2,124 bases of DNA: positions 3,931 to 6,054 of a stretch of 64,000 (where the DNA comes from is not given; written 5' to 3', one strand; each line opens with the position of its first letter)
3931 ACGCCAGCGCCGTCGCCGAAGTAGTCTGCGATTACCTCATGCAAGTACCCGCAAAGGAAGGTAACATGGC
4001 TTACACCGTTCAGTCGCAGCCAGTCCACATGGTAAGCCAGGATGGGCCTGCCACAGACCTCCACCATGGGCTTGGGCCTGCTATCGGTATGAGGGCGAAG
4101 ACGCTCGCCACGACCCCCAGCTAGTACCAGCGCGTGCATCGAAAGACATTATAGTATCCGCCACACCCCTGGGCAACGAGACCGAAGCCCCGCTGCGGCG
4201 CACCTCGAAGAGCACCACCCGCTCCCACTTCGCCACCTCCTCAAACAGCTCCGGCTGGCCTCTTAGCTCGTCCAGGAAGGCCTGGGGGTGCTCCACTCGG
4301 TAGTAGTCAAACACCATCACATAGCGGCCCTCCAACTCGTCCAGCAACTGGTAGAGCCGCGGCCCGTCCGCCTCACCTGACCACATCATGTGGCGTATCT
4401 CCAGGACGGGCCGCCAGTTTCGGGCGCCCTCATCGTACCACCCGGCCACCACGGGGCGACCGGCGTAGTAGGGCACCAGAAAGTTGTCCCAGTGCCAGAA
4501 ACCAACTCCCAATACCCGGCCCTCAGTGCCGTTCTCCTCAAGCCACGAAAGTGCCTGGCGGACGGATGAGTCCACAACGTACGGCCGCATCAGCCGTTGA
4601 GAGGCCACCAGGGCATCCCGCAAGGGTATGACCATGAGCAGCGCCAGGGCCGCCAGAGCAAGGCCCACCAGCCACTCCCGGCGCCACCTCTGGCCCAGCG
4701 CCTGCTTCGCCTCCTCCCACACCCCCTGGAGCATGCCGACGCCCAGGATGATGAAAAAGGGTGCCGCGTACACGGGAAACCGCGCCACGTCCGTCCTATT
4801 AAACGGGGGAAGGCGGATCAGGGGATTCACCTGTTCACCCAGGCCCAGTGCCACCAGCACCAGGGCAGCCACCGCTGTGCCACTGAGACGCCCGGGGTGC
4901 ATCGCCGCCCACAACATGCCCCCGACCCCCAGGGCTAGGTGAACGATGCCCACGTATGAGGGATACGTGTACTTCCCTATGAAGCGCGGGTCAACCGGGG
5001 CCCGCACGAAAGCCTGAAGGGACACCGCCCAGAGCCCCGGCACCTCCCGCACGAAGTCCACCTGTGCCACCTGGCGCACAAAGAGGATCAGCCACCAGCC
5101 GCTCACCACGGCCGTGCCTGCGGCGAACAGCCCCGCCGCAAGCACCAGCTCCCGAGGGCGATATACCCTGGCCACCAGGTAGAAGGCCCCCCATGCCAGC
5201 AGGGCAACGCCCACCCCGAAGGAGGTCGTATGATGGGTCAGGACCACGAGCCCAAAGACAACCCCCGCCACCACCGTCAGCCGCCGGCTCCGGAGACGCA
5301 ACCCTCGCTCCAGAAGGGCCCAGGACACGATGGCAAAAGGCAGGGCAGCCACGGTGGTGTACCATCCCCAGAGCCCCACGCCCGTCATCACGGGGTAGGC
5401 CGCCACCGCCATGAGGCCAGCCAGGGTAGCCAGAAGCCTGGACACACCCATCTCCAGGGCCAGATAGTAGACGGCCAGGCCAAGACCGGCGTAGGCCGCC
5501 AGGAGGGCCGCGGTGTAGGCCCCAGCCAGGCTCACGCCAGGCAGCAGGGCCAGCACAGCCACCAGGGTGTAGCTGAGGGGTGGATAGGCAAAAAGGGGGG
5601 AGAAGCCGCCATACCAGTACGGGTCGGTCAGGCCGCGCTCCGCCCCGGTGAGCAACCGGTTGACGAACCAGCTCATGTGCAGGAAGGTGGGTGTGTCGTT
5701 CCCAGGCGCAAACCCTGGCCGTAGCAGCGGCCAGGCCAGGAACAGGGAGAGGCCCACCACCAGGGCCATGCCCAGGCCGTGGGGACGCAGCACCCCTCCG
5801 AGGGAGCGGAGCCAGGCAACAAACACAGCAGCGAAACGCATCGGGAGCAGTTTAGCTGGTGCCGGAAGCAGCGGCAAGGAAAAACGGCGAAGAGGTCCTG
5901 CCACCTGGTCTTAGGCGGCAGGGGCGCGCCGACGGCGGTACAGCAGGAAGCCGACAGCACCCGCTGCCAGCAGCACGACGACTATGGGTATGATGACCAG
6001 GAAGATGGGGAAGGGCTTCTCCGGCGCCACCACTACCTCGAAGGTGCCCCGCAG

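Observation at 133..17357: Cell-surface island of about 17 kb: three giant secreted proteins with a dedicated GT-C-like glycosyltransferase and a nucleotidyltransferase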

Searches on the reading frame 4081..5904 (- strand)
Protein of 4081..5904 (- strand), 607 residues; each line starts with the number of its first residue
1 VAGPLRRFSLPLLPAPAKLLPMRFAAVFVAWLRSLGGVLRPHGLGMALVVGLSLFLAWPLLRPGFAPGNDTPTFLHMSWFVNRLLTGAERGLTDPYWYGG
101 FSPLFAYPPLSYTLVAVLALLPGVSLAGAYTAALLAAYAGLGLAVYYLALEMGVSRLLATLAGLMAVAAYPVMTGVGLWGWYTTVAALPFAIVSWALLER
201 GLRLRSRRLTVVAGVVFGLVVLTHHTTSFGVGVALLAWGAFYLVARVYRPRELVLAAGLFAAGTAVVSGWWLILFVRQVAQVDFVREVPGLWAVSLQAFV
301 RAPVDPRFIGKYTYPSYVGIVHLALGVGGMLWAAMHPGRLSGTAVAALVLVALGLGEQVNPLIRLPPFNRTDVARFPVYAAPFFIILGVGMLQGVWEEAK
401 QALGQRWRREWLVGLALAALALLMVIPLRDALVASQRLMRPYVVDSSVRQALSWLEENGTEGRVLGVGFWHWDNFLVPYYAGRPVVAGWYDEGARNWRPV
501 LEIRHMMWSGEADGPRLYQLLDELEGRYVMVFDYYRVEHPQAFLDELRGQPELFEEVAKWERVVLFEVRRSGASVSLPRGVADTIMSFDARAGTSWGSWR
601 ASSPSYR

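Call 5: search_protein_families(library=pfam, proteins=[window:4081-5904:-], max_evalue=0.01)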
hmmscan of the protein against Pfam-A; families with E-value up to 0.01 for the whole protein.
window:4081-5904:- (607 aa): 0 families

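Call 6: search_protein_families(library=ncbifam, proteins=[window:4081-5904:-], max_evalue=0.01)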
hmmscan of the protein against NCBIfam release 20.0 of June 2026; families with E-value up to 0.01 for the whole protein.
window:4081-5904:- (607 aa): 0 families

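Call 8: search_solved_structures(query=window:4081-5904:-, max_evalue=10)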
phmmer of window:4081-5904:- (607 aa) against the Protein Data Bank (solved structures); distinct sequences matched with E-value up to 10: 1.
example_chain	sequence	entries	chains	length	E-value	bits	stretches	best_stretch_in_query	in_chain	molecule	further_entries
2hr2_A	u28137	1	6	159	0.95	11.1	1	480-512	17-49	Hypothetical protein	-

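Call 10: find_homologous_proteins(query=window:4081-5904:-, max_evalue=0.001)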
Query window:4081-5904:- (607 aa): 36 proteins with E <= 0.001 among 8000 candidates.
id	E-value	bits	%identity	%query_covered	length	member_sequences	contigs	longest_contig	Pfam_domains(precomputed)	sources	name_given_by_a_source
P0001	0.0e+0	1299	100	97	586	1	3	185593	PF10131.16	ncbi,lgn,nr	ncbi:MAG: hypothetical protein HYY00_08820 [Chloroflexi bacterium]|nr:hypothetical protein [Chlorofl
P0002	1.7e-139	484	48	84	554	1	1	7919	PF10131.16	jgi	-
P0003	4.8e-138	480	45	86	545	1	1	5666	PF10131.16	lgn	-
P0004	7.0e-138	479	46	88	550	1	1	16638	PF10131.16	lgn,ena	-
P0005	4.8e-136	473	46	86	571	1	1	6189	-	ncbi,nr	ncbi:MAG: hypothetical protein HY532_07330 [Chloroflexi bacterium]|nr:hypothetical protein [Chlorofl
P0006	5.7e-135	469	45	85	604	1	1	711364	-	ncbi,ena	-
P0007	8.2e-135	469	46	84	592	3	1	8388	PF10131.16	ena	-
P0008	2.2e-134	467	45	87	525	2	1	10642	PF10131.16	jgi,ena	-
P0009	1.3e-133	465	46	83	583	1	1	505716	PF10131.16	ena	-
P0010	1.7e-133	465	46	86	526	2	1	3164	PF10131.16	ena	-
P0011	2.5e-133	464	45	89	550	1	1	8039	PF10131.16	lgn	-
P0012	3.1e-133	464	45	84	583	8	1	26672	PF10131.16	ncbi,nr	ncbi:MAG: hypothetical protein Q7K03_05870 [Dehalococcoidia bacterium]|nr:hypothetical protein [Deha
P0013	6.0e-133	463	44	87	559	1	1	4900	PF10131.16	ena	-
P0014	1.2e-132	462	45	86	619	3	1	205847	-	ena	-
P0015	1.4e-132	462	45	84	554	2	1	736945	PF10131.16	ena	-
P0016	1.6e-132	461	45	87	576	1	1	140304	-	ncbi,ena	-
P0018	1.4e-129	452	44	85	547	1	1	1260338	PF10131.16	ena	-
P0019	2.3e-128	448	44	84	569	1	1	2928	PF10131.16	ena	-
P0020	4.1e-128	447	44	88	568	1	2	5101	PF10131.16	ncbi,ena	-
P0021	6.9e-127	443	44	84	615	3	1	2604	PF10131.16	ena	-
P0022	1.4e-125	438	43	85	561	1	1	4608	PF10131.16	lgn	-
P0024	4.2e-124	434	44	84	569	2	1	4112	PF10131.16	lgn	-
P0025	1.4e-123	432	42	90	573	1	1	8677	PF10131.16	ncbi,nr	ncbi:MAG: hypothetical protein HY681_12325 [Chloroflexi bacterium]|nr:hypothetical protein [Chlorofl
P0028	2.4e-110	388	40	85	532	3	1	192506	-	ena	-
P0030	5.6e-107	377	40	83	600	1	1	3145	PF10131.16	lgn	-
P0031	2.6e-105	371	42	83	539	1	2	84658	PF10131.16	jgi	jgi:uncharacterized membrane protein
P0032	5.6e-104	367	39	86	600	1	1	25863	PF10131.16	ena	-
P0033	2.5e-101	358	38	85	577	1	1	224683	PF10131.16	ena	-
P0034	4.8e-80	288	43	59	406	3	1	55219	PF10131.16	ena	-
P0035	7.3e-80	287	34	86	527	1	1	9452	PF10131.16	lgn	-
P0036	1.1e-64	237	43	52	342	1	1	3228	PF10131.16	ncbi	ncbi:MAG: 6-pyruvoyl-tetrahydropterin synthase-related protein, partial [Dehalococcoidia bacterium]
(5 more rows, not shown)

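Call 13: search_protein_families(library=pfam, alignment_id=A1, max_evalue=1)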
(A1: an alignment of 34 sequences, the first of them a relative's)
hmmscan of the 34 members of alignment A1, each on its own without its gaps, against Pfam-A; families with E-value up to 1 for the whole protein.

A. member 1, P0001 (586 aa): 0 families

B. families by the number of members that match (of 34 scanned): 9 families
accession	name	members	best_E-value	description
PF10131.15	PTPS_related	24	1.6e-16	6-pyruvoyl-tetrahydropterin synthase related domain; membrane protein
PF20176.3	DUF6541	6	0.00035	Family of unknown function (DUF6541)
PF17332.7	DUF5592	2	0.028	Family of unknown function (DUF5592)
PF14159.11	CAAD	2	0.11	CAAD domains of cyanobacterial aminoacyl-tRNA synthetase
PF13231.12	PMT_2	1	1.8e-05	Dolichyl-phosphate-mannose-protein mannosyltransferase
PF01788.22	PsbJ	1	0.11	PsbJ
PF10034.15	Dpy19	1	0.12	Q-cell neuroblast polarisation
PF12349.14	Sterol-sensing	1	0.26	Sterol-sensing domain of SREBP cleavage-activation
PF13373.11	Dsc3_C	1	0.91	DSC E3 ubiquitin ligase complex subunit 3, C-terminal domain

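Call 14: find_encoding_contigs(protein=P0018, flank=10000, max_places=2)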
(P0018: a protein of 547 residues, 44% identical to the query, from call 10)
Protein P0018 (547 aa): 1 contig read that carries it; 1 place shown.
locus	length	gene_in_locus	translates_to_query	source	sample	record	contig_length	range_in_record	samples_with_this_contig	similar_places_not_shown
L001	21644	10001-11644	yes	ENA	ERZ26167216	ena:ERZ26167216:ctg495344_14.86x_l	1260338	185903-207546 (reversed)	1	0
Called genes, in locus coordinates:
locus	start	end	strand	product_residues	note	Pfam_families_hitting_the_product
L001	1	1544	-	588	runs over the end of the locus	PF00496:SBP_bac_5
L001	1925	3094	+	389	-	PF01370:Epimerase (faint)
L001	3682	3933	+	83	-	-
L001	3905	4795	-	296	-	PF09250:Prim-Pol, PF08708:PriCT_1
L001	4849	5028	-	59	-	PF12728:HTH_17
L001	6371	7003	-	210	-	-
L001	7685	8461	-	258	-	-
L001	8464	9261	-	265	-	-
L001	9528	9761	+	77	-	PF13443:HTH_26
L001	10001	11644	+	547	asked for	PF10131:PTPS_related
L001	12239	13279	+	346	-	PF01663:Phosphodiest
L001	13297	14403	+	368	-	-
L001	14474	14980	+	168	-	-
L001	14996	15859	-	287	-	PF13276:HTH_21, PF00665:rve, PF13683:rve_3, PF13333:rve_2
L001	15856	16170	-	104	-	PF01527:HTH_Tnp_1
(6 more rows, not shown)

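Call 15: find_encoding_contigs(protein=P0015, flank=10000, max_places=2)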
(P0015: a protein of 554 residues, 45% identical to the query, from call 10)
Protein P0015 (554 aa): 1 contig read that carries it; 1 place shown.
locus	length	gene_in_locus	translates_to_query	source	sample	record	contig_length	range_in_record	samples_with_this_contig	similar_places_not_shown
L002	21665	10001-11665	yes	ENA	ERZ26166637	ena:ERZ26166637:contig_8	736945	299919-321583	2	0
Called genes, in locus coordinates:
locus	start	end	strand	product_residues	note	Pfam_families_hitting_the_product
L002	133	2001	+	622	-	PF02574:S-methyl_trans, PF02219:MTHFR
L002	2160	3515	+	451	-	PF13701:DDE_Tnp_1_4, PF01609:DDE_Tnp_1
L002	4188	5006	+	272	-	PF01149:Fapy_DNA_glyco, PF06831:H2TH, PF06827:zf-FPG_IleRS (weak)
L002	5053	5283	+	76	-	PF09723:Zn_ribbon_8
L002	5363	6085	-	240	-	PF07314:Lit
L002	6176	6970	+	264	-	PF01503:PRA-PH (faint), PF03819:MazG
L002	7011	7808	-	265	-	PF00574:CLP_protease (faint), PF25145:NfeD1b_N (weak), PF01343:Peptidase_S49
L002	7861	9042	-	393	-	PF00291:PALP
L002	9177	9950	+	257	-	PF19567:CpsB_CapC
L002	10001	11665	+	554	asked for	PF10131:PTPS_related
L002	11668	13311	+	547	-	PF01835:MG2 (faint)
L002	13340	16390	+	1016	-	PF05506:PLipase_C_C (faint), PF07705:CARDB (faint)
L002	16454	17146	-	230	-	-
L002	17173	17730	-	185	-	-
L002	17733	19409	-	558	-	PF23357:DUF7088, PF09822:ABC_transp_aux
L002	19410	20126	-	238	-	PF01061:ABC2_membrane (weak), PF12679:ABC2_membrane_2, PF12730:ABC2_membrane_4, PF13346:ABC2_membrane_5 (weak), PF12698:ABC2_membrane_3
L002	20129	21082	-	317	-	PF00005:ABC_tran, PF13304:AAA_21 (faint), PF13732:DrrA1-3_C (faint)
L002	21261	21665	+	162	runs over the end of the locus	PF02675:AdoMet_dc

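Call 16: find_encoding_contigs(protein=P0033, flank=10000, max_places=2)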
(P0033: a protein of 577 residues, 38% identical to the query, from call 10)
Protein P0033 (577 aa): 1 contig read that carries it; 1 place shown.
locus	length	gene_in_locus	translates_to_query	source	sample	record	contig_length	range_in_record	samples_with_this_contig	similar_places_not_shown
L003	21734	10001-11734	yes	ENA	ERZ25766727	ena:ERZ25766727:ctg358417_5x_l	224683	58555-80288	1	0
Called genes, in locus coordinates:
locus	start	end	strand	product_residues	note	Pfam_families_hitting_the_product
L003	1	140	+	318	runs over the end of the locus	PF12911:OppC_N, PF00528:BPD_transp_1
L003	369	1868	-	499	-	PF13485:Peptidase_MA_2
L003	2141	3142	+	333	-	PF01933:CofD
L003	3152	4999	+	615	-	PF13522:GATase_6, PF13537:GATase_7, PF01380:SIS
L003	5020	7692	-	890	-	PF13196:DUF4012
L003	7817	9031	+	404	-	PF00872:Transposase_mut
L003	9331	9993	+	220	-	-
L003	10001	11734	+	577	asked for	PF10131:PTPS_related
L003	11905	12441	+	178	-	-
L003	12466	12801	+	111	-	-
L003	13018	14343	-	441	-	PF13701:DDE_Tnp_1_4, PF01609:DDE_Tnp_1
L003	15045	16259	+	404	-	PF00872:Transposase_mut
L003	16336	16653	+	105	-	-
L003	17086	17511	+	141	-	PF01323:DSBA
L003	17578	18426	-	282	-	-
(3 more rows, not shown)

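Call 18: find_encoding_contigs(protein=P0006, flank=10000, max_places=2)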
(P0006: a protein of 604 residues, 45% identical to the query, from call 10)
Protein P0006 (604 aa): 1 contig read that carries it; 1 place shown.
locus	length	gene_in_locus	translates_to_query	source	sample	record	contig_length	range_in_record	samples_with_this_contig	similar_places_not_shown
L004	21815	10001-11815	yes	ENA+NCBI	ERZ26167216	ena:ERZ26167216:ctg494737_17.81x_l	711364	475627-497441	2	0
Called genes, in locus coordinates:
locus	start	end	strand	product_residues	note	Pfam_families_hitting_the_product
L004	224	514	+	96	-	PF03992:ABM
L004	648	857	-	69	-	PF04945:YHS (faint)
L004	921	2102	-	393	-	PF02771:Acyl-CoA_dh_N, PF02770:Acyl-CoA_dh_M, PF00441:Acyl-CoA_dh_1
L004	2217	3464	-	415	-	PF02771:Acyl-CoA_dh_N, PF02770:Acyl-CoA_dh_M, PF00441:Acyl-CoA_dh_1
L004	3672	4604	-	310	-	PF00296:Bac_luciferase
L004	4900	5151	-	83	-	-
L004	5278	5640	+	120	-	PF01329:Pterin_4a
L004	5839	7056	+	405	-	PF01266:DAO, PF01494:FAD_binding_3, PF01946:Thi4 (faint), PF03486:HI0933_like (faint), PF05834:Lycopene_cycl, PF07992:Pyr_redox_2, PF12831:FAD_oxidored (weak), PF13450:NAD_binding_8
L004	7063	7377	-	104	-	PF00211:Guanylate_cyc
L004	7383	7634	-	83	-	-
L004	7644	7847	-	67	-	-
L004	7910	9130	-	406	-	PF00291:PALP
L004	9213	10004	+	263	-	PF19567:CpsB_CapC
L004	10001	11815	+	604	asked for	-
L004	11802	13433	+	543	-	PF01835:MG2 (faint), PF02368:Big_2 (faint), PF02369:Big_1 (faint)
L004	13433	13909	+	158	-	PF04892:VanZ-LLP1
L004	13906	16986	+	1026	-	PF23619:Ig_VWA7 (faint), PF07705:CARDB (weak)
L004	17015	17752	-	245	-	-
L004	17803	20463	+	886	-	PF13196:DUF4012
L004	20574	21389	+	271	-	-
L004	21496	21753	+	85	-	PF00462:Glutaredoxin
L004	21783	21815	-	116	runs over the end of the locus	PF00903:Glyoxalase, PF18029:Glyoxalase_6, PF22677:Ble-like_N (weak)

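Call 19: find_encoding_contigs(protein=P0028, flank=10000, max_places=2)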
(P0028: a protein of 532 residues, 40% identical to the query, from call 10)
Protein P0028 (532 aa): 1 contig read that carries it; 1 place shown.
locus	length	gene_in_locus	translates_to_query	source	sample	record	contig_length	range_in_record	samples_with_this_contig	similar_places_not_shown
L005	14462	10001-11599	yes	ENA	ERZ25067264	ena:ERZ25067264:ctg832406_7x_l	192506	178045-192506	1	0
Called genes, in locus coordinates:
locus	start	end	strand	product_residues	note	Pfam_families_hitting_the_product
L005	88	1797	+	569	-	PF00496:SBP_bac_5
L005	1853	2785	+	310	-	PF19300:BPD_transp_1_N, PF00528:BPD_transp_1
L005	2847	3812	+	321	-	PF12911:OppC_N, PF00528:BPD_transp_1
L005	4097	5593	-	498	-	PF13485:Peptidase_MA_2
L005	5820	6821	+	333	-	PF01933:CofD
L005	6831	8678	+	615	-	PF13522:GATase_6, PF13537:GATase_7, PF01380:SIS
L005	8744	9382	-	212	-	-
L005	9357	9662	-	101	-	-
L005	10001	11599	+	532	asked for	-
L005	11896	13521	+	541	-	PF02368:Big_2 (faint), PF01835:MG2 (faint)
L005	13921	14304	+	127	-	PF01323:DSBA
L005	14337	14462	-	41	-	?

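Call 20: find_encoding_contigs(protein=P0016, flank=10000, max_places=2)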
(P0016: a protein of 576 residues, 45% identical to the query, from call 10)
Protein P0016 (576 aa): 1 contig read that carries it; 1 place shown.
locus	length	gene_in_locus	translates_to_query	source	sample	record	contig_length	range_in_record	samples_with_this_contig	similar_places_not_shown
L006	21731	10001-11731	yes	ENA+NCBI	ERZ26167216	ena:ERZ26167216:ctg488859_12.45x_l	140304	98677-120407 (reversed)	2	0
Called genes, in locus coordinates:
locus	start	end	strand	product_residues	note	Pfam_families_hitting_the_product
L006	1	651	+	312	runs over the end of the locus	PF04199:Cyclase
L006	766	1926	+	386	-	PF22691:Thiolase_C_1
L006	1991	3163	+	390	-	PF02803:Thiolase_C (faint), PF22691:Thiolase_C_1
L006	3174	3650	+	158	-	PF01796:OB_ChsH2_C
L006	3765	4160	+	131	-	PF03928:HbpS-like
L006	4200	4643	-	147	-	PF04657:DMT_YdcZ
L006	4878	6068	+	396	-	PF05222:AlaDh_PNT_N, PF01262:AlaDh_PNT_C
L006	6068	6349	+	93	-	PF12769:PNTB_4TM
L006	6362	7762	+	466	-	PF02233:PNTB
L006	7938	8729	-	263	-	PF25145:NfeD1b_N (weak), PF01343:Peptidase_S49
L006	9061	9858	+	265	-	PF19567:CpsB_CapC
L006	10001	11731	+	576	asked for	-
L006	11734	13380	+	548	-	PF01835:MG2 (faint), PF02369:Big_1 (faint)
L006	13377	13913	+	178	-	PF04892:VanZ-LLP1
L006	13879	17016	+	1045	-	PF07705:CARDB (faint), PF13584:BatD (faint)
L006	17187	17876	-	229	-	-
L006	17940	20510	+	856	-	PF13196:DUF4012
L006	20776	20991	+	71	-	PF12728:HTH_17, PF13411:MerR_1 (weak), PF00376:MerR (weak)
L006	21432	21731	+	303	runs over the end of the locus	PF03706:LPG_synthase_TM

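Call 23: predict_structure(alignment_id=A1)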
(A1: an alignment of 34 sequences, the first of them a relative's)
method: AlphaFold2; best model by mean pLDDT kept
length: 586 residues; sequences in the alignment: 34
mean_pLDDT: 86.5   pTM: 0.87
mean pLDDT of the five models: 86.5, 84.6, 83.8, 80.6, 75.2
residues with pLDDT >= 90: 385; 70-90: 127; 50-70: 35; < 50: 39
segments of 3 or more residues with pLDDT < 50: 268-270, 551-586
pLDDT, mean of each block of 10 residues (from residue 1): 70 70 94 96 93 95 93 84 92 97 96 97 98 95 96 92 97 98 97 98 94 96 94 97 97 91 65 68 84 75 94 93 95 80 76 87 96 91 75 81 92 94 97 91 93 95 78 82 91 96 95 90 97 97 92 40 34 29 26
secondary structure, 60 per line:
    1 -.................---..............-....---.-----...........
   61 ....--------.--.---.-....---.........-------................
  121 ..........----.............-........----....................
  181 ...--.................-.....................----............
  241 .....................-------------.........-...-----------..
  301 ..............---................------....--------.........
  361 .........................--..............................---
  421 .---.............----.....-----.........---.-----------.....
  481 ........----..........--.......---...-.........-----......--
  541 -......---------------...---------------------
elements in order: H2-18 H22-35 H37-40 H50-64 H82-85 H89-97 H105-130 H135-147 H149-156 H161-183 H186-202 H204-224 H229-261 H275-283 H299-314 H318-333 H340-343 H352-385 H388-417 H425-437 E442-446 H452-460 H476-488 H493-502 E505-511 H519-527 E533-538 E542-547
